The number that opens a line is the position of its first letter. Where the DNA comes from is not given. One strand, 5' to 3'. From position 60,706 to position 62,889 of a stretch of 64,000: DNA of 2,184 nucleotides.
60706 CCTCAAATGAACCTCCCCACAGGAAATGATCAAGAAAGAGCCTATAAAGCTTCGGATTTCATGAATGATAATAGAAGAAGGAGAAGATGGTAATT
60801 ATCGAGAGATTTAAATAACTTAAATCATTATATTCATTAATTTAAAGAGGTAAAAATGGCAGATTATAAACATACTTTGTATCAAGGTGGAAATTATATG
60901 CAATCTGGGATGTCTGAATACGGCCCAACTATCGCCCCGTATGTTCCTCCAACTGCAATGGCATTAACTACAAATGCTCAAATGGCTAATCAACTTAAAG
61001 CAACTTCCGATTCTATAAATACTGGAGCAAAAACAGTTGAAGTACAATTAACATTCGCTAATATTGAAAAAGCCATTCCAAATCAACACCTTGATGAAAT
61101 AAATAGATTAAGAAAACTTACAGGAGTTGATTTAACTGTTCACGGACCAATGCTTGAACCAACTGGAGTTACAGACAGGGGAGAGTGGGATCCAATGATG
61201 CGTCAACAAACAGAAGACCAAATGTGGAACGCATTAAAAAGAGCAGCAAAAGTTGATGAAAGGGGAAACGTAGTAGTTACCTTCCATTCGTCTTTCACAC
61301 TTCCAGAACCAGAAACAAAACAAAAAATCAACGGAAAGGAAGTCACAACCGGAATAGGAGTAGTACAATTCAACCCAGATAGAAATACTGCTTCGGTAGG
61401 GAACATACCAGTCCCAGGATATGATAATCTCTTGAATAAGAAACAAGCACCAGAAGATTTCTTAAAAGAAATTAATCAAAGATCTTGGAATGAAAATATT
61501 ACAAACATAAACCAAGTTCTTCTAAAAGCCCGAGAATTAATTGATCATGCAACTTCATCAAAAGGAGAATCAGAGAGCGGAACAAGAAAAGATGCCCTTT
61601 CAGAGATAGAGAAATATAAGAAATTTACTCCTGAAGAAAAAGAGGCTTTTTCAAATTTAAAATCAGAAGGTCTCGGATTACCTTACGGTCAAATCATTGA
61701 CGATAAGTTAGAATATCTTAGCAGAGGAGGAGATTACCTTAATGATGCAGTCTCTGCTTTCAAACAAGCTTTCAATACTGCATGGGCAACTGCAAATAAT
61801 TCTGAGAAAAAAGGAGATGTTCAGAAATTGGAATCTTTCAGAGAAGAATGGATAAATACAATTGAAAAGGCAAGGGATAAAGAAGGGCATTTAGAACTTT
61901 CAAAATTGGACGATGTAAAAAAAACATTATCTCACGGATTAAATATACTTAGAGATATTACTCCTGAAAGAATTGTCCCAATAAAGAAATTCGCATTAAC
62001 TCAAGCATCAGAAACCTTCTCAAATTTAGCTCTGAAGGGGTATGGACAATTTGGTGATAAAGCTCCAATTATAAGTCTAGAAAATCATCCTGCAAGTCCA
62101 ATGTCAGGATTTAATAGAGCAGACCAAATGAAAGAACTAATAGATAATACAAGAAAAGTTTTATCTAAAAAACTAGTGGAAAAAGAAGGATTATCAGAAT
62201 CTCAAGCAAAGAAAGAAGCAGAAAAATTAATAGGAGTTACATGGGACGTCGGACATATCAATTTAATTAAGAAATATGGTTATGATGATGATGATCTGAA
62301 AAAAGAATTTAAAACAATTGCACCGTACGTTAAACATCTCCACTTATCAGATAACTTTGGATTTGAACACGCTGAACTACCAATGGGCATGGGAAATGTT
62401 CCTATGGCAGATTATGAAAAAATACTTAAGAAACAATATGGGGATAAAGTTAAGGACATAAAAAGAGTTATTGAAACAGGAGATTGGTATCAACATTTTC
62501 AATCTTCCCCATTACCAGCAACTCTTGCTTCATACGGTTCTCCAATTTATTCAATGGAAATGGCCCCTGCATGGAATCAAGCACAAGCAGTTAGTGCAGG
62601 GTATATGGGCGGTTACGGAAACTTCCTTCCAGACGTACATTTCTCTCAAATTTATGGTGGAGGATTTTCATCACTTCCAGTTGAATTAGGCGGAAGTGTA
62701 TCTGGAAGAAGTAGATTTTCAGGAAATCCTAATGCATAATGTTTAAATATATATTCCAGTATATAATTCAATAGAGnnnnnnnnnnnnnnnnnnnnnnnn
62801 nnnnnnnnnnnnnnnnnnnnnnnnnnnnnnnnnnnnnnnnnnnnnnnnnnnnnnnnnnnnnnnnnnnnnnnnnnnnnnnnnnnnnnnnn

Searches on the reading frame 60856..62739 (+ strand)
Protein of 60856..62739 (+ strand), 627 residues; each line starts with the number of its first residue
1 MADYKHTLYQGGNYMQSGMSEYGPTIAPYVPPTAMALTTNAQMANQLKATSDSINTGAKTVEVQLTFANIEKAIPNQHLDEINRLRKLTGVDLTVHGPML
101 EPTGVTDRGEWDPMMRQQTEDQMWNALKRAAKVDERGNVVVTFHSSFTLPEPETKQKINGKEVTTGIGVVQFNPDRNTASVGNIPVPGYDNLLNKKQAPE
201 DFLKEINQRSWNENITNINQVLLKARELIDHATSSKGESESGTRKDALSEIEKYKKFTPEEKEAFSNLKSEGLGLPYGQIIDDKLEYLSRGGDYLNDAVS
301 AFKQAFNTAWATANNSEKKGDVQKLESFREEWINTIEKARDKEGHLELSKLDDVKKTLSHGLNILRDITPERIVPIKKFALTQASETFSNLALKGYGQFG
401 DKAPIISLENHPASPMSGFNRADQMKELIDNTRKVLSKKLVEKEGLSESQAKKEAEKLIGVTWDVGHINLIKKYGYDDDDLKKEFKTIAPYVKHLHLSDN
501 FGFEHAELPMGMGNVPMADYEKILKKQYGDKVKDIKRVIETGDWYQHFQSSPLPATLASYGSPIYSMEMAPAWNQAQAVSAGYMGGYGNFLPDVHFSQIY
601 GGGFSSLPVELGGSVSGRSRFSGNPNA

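Call 3: search_protein_families(library=pfam, proteins=[window:60856-62739:+], max_evalue=1)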
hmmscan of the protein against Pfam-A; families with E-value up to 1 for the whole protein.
window:60856-62739:+ (627 aa): 1 family
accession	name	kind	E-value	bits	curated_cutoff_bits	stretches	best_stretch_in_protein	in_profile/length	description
PF01261.30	AP_endonuc_2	-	7.2e-11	42.7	31.1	1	457-526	151-218/249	Xylose isomerase-like TIM barrel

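Call 4: search_protein_families(library=padloc, proteins=[window:60856-62739:+], max_evalue=1)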
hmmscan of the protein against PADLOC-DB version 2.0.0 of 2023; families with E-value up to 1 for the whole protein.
window:60856-62739:+ (627 aa): 0 families

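Call 5: search_protein_families(library=ncbifam, proteins=[window:60856-62739:+], max_evalue=1)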
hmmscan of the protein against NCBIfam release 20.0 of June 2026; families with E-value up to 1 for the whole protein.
window:60856-62739:+ (627 aa): 3 families
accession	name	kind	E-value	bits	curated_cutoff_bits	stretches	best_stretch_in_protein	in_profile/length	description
NF049852.1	WD_0853_fam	equivalog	0.0098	15.6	150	0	181-231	15-62/194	WD_0853 family protein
TIGR00501.1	met_pdase_II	equivalog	0.13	11.8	222.65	1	22-90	85-154/295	type II methionyl aminopeptidase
NF041443.1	DDRRRQL_YjdP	equivalog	0.15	12.4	90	1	293-326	23-55/101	DDRRRQL repeat protein YjdP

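Call 10: search_solved_structures(query=window:60856-62739:+, max_evalue=1, show_alignments=2)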
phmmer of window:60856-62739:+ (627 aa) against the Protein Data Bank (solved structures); distinct sequences matched with E-value up to 1: 1.
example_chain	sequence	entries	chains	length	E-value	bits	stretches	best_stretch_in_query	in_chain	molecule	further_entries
3wqo_A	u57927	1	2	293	0.0034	19.4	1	455-527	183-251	Uncharacterized protein MJ1311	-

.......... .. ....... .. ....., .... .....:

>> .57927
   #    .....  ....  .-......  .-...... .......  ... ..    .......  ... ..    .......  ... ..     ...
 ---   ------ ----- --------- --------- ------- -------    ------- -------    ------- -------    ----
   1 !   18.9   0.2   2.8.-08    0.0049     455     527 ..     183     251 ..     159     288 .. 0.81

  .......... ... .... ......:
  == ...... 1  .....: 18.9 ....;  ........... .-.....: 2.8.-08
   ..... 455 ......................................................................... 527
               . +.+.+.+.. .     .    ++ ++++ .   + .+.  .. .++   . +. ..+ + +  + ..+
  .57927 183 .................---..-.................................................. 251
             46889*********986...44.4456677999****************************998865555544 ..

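Call 13: search_protein_families(library=phrogs, proteins=[window:60856-62739:+], max_evalue=0.1)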
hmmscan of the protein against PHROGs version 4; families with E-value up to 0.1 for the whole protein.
window:60856-62739:+ (627 aa): 0 families

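Call 14: find_homologous_proteins(query=window:60856-62739:+, max_evalue=0.001)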
Query window:60856-62739:+ (627 aa): 840 proteins with E <= 0.001 among 8000 candidates; the best 120 are listed.
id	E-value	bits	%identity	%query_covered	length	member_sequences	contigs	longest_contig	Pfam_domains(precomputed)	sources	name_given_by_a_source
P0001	0.0e+0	1429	100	100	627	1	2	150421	PF01261.31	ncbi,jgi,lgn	-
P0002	1.5e-199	683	51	100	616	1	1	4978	PF01261.31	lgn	-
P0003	4.2e-175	602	48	100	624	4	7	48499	PF01261.31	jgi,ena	-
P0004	1.0e-172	594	49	100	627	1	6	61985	PF01261.31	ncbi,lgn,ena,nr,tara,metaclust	ncbi:hypothetical protein CMI45_02755 [Candidatus Pacearchaeota archaeon]|nr:hypothetical protein [C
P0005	1.3e-171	591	48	100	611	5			PF01261.31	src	-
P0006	1.4e-160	554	44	100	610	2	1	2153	PF01261.31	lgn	-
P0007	3.9e-159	549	46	100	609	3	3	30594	PF01261.31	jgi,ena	-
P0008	1.9e-158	547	45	99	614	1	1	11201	PF01261.31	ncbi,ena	-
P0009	2.8e-158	547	45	100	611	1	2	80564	PF01261.31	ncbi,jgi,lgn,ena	-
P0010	5.0e-158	546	45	98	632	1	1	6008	PF01261.31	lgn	-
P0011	1.0e-157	545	44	100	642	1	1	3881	PF01261.31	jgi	-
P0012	1.5e-157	544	45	95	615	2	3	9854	PF01261.31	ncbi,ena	-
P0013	3.0e-157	543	45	99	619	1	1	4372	PF01261.31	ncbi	-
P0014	3.2e-157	543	46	96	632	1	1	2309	PF01261.31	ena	-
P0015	5.7e-155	536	46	95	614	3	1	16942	PF01261.31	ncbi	ncbi:MAG: hypothetical protein AABX85_03520 [Nanoarchaeota archaeon]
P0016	6.5e-155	535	45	99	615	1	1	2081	PF01261.31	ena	-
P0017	7.3e-155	535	45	95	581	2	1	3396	PF01261.31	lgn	-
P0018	6.6e-154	532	44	100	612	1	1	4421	PF01261.31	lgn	-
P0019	5.1e-153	529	46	95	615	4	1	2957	PF01261.31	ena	-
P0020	5.2e-153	529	43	100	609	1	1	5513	PF01261.31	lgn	-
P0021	1.2e-152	528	44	96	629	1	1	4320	PF01261.31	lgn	-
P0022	4.6e-152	526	44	99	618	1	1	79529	PF01261.31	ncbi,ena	-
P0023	5.4e-152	526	43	99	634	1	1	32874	PF01261.31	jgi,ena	-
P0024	8.5e-152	525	44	99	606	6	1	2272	PF01261.31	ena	-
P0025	8.5e-152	525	42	100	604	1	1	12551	PF01261.31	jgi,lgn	-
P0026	1.3e-151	525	46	97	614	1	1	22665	PF01261.31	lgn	-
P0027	2.0e-151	524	43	99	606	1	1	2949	PF01261.31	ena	-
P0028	5.7e-151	522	43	99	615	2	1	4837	PF01261.31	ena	-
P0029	7.2e-151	522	43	96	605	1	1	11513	PF01261.31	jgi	-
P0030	1.1e-150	521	43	99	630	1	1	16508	PF01261.31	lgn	-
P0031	2.3e-150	520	43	100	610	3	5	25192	PF01261.31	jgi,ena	-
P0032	2.6e-150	520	45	97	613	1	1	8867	PF01261.31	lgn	-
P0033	5.2e-150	519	43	98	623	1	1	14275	PF01261.31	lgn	-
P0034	1.6e-149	518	44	96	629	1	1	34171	PF01261.31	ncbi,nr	ncbi:hypothetical protein HYZ97_05000 [Candidatus Pacearchaeota archaeon]|nr:hypothetical protein [C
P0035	1.8e-149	517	44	95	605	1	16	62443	PF01261.31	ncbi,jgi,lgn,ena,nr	ncbi:sugar phosphate isomerase/epimerase [Candidatus Pacearchaeota archaeon]|nr:sugar phosphate isom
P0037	4.9e-149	516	44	95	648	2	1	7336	PF01261.31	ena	-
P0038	1.6e-148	514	41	99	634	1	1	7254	PF01261.31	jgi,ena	-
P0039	1.7e-147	511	44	99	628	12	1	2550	PF01261.31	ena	-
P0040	2.4e-147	510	43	99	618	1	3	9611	PF01261.31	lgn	-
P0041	3.4e-147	510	44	95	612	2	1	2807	PF01261.31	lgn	-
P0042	5.8e-147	509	42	99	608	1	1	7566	PF01261.31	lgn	-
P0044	5.3e-146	506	45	100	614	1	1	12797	PF01261.31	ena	-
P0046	6.3e-146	506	43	100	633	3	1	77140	PF01261.31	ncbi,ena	-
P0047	7.6e-146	505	43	96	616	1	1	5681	PF01261.31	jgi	jgi:hypothetical protein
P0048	7.7e-146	505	43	98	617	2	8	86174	PF01261.31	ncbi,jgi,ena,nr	ncbi:sugar phosphate isomerase/epimerase [Candidatus Pacearchaeota archaeon]|nr:sugar phosphate isom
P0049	4.4e-145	503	44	100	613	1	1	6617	PF01261.31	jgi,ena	-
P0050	4.4e-145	503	40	96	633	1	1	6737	PF01261.31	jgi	-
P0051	8.0e-145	502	45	95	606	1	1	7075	PF01261.31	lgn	-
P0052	9.5e-145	502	41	100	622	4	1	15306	PF01261.31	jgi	jgi:sugar phosphate isomerase/epimerase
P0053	1.2e-144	502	43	100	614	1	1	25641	PF01261.31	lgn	-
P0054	3.1e-144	500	42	99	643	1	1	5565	PF01261.31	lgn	-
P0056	4.2e-144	500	43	98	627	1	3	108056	PF01261.31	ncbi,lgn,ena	ncbi:MAG: hypothetical protein AABW80_00860 [Nanoarchaeota archaeon]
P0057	2.3e-143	497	42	100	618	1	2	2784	PF01261.31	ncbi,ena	-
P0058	4.1e-143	496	42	100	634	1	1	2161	PF01261.31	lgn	-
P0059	5.0e-143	496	42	98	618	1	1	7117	PF01261.31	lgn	-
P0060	5.5e-143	496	44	99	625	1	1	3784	PF01261.31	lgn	-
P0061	5.9e-143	496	41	99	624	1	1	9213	PF01261.31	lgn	-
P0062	6.8e-143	496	43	100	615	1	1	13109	PF01261.31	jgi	jgi:hypothetical protein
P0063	6.8e-143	496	43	99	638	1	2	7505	PF01261.31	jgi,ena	-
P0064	7.3e-143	496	44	94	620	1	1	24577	PF01261.31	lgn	-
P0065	8.1e-143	495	42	100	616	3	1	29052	PF01261.31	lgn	-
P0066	9.4e-143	495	44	99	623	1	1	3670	PF01261.31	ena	-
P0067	1.5e-142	495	42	99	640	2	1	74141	PF01261.31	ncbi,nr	ncbi:hypothetical protein EXS73_02280 [Candidatus Pacearchaeota archaeon]|nr:hypothetical protein [C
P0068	1.5e-142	495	43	100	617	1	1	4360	PF01261.31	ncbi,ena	-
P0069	1.9e-142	494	42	99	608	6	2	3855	PF01261.31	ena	-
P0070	2.0e-142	494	42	99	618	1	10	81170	PF01261.31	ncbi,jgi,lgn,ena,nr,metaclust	ncbi:hypothetical protein CO038_01495 [Candidatus Pacearchaeota archaeon CG_4_9_14_0_2_um_filter_39_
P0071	2.1e-142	494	41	100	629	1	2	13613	PF01261.31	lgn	-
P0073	3.8e-142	493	43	100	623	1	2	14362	PF01261.31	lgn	-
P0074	4.6e-142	493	42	97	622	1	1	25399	PF01261.31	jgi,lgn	-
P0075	4.7e-142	493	43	99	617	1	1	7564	PF01261.31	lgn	-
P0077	7.3e-142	492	41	100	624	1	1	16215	PF01261.31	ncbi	-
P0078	8.2e-142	492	43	100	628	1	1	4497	PF01261.31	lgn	-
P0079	8.3e-142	492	42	99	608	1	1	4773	PF01261.31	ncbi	-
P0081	2.7e-141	490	43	100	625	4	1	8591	PF01261.31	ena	-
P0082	3.6e-141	490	42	99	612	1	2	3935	PF01261.31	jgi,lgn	-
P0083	5.8e-141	489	44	97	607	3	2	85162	PF01261.31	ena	-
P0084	9.6e-141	489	42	100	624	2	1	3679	PF01261.31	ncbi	-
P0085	1.0e-140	489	43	95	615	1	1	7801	PF01261.31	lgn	-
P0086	1.1e-140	488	44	96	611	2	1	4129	PF01261.31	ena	-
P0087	1.2e-140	488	42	100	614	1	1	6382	PF01261.31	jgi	-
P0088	1.6e-140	488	42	99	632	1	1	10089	PF01261.31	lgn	-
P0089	3.9e-140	487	40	100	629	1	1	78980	PF01261.31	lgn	-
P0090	1.1e-139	485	42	100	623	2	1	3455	PF01261.31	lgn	-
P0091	1.2e-139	485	41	100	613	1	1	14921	PF01261.31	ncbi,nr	ncbi:MAG: hypothetical protein Q8L29_01230 [archaeon]|nr:hypothetical protein [archaeon]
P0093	1.9e-139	484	41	100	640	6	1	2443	PF01261.31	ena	-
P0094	2.4e-139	484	41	97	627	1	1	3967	PF01261.31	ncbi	-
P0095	2.9e-139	484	42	96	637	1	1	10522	PF01261.31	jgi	jgi:sugar phosphate isomerase/epimerase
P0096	4.1e-139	483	42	100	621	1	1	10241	PF01261.31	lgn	-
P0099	1.2e-138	482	41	100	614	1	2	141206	PF01261.31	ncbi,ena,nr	ncbi:MAG: hypothetical protein IIA87_01625 [Nanoarchaeota archaeon]|nr:hypothetical protein [Nanoarc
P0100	1.4e-138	482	42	99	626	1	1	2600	PF01261.31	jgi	jgi:sugar phosphate isomerase/epimerase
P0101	2.0e-138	481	42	100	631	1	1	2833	PF01261.31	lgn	-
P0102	2.7e-138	481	40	99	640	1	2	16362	PF01261.31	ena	-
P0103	3.3e-138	480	40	99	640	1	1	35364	PF01261.31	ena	-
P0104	4.6e-138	480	40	99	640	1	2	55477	PF01261.31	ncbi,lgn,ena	-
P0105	7.0e-138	479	42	95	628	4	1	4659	PF01261.31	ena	-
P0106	9.4e-138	479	42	100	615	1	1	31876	PF01261.31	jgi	jgi:sugar phosphate isomerase/epimerase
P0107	9.6e-138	479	42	99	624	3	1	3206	PF01261.31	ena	-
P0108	1.4e-137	478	41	99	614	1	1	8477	PF01261.31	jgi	jgi:hypothetical protein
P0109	1.8e-137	478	41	99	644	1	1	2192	PF01261.31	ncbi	-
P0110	1.8e-137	478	42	99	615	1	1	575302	PF01261.31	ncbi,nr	ncbi:hypothetical protein KW805_00415 [Candidatus Pacearchaeota archaeon]|nr:hypothetical protein [C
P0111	1.9e-137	478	44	99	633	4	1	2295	PF01261.31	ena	-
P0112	3.3e-137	477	43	95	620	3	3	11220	PF01261.31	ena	-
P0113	3.4e-137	477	41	100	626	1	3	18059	PF01261.31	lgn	-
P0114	3.6e-137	477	43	94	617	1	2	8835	PF01261.31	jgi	jgi:sugar phosphate isomerase/epimerase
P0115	4.1e-137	477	41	100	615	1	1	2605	PF01261.31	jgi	jgi:sugar phosphate isomerase/epimerase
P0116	5.5e-137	476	42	100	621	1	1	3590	PF01261.31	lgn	-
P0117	5.8e-137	476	40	100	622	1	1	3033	PF01261.31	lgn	-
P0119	1.6e-136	475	40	99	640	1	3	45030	PF01261.31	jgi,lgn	-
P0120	1.7e-136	475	42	99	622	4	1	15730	PF01261.31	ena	-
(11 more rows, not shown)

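Call 16: find_related_loci(query=A1, collection=genome_contigs, flank=10000)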
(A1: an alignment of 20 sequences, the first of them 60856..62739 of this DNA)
Query A1 (627 aa) in genome_contigs; peptide patterns used: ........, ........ (x = any residue, [..] = any of these).
476 stretches matched a pattern; 465 encode a relative of the query (tblastn E <= 1e-3); the best 80 are kept; 80 distinct loci.
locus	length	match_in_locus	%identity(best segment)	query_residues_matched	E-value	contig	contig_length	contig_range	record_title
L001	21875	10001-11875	49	1-625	3e-179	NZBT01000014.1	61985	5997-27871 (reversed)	MAG: Candidatus Pacearchaeota archaeon isolate ARS1309 MHASMcontig_664612, whole genome shotgun sequence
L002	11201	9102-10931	45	1-623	6e-165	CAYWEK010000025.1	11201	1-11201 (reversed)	MAG TPA_asm: Candidatus Woesearchaeota archaeon isolate binchicken_co54_402 genome assembly, contig: NODE_10527_length_1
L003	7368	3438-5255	44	1-625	5e-164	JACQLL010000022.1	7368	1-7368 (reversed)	MAG: Candidatus Pacearchaeota archaeon isolate NC_groundwater_1202_Ag_S-0.1um_38_79 S_p1_S3_coassembly_k141_632260, whol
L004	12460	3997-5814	44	2-625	2e-161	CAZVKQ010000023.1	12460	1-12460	MAG TPA_asm: Candidatus Woesearchaeota archaeon isolate SRP269290_co4_219 genome assembly, contig: NODE_3667_length_1246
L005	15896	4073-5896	44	4-625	1e-160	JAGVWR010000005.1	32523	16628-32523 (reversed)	Candidatus Pacearchaeota archaeon isolate RIFCSPLOWO2_01_FULL_32_14 rifcsplowo2_01_scaffold_1851, whole genome shotgun s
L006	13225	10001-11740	46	29-623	9e-159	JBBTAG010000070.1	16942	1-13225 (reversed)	MAG: Nanoarchaeota archaeon isolate H41-bin129_1 H41_bin129_1_000000000070, whole genome shotgun sequence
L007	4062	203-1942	44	31-625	1e-159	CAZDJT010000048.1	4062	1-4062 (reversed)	MAG TPA_asm: Candidatus Woesearchaeota archaeon isolate ERP125453_co1_525 genome assembly, contig: NODE_30909_length_406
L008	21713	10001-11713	44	30-625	2e-154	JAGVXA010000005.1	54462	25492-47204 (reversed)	Candidatus Pacearchaeota archaeon isolate RIFOXYC1_FULL_38_15 rifoxyc1_full_scaffold_168, whole genome shotgun sequence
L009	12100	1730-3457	44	31-625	6e-154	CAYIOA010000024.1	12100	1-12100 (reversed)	MAG TPA_asm: Candidatus Woesearchaeota archaeon isolate ERP119705_co24_81 genome assembly, contig: NODE_6992_length_1210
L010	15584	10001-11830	44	22-625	5e-154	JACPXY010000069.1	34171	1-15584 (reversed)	MAG: Candidatus Pacearchaeota archaeon isolate NC_groundwater_849_Pr1_B-0.1um_42_10 Montesol18_Bp1_scaffold_1620457, who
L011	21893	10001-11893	43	1-625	3e-153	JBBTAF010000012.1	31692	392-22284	MAG: Nanoarchaeota archaeon isolate H43-bin007_1 H43_bin007_1_000000000012, whole genome shotgun sequence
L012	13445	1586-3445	41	1-625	3e-152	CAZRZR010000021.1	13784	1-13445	MAG TPA_asm: Candidatus Woesearchaeota archaeon isolate SRP342105_co2_377 genome assembly, contig: NODE_4699_length_1378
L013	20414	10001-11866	43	9-625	5e-152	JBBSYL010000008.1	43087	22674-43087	MAG: Nanoarchaeota archaeon isolate H51-bin083_1 H51_bin083_1_000000000008, whole genome shotgun sequence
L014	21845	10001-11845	44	6-625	1e-151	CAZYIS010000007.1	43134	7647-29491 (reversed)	MAG TPA_asm: Candidatus Woesearchaeota archaeon isolate SRP142039_co2_64 genome assembly, contig: NODE_281_length_43134_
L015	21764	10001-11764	43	13-610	2e-150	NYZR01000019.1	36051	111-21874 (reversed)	MAG: Candidatus Pacearchaeota archaeon isolate ARS50 37156, whole genome shotgun sequence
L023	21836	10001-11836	41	1-625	2e-144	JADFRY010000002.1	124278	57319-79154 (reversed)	MAG: Nanoarchaeota archaeon isolate B8T1B11 B8T1B11_NODE31, whole genome shotgun sequence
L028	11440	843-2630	42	35-625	2e-142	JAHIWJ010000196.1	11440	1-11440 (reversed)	MAG: Nanoarchaeota archaeon isolate MM_PW_MetaG.mb.4 MM_PW_MetaG.mb.4_k141_795172, whole genome shotgun sequence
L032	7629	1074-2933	41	3-623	4e-142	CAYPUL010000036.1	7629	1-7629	MAG TPA_asm: Candidatus Woesearchaeota archaeon isolate SRP178908_co2_46 genome assembly, contig: NODE_6587_length_7629_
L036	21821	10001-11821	42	8-625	9e-143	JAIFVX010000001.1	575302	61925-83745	MAG: Candidatus Pacearchaeota archaeon isolate viral-cat_41_18 PAFVLPS_2018_scaffold_13, whole genome shotgun sequence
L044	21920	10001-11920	40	1-626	4e-136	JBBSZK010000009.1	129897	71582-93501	MAG: Nanoarchaeota archaeon isolate H43-bin084_1 H43_bin084_1_000000000009, whole genome shotgun sequence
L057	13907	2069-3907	38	3-625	2e-129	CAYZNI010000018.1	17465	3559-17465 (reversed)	MAG TPA_asm: Candidatus Woesearchaeota archaeon isolate SRP173033_co2_255 genome assembly, contig: NODE_1391_length_1746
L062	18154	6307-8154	38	11-625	1e-126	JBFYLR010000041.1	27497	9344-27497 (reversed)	MAG: Nanoarchaeota archaeon isolate PPR_0041 k121_1939921, whole genome shotgun sequence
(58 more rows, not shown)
